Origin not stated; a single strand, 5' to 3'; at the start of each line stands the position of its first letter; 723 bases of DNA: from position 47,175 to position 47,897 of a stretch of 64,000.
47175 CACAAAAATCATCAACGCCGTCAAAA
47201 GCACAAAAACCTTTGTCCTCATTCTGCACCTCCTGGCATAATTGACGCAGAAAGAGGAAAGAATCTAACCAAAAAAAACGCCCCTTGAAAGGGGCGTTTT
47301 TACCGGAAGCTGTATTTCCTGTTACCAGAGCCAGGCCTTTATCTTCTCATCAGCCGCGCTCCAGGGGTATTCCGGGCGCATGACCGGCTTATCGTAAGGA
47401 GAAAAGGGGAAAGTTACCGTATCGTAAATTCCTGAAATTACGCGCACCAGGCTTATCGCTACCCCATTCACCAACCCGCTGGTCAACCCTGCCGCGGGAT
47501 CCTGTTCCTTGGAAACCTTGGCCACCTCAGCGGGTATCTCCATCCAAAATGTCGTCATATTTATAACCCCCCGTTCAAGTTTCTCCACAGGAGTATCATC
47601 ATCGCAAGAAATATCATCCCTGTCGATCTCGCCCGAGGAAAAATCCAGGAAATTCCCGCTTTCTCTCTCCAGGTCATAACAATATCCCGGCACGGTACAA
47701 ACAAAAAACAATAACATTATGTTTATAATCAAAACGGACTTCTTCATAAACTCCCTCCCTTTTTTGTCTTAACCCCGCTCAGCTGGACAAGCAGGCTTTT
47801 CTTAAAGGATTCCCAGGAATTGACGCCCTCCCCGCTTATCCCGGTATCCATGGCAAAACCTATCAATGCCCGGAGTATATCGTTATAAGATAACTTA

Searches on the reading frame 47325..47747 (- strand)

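Call 42: search_protein_families(library=ncbifam, proteins=[window:47325-47747:-], max_evalue=0.001)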
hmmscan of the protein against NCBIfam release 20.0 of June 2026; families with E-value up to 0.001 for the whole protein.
window:47325-47747:- (141 aa): 1 family
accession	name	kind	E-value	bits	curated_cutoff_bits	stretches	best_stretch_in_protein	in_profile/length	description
TIGR04073.1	exo_TIGR04073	subfamily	5.1e-24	84.1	50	1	53-127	2-75/75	exosortase system-associated protein, TIGR04073 family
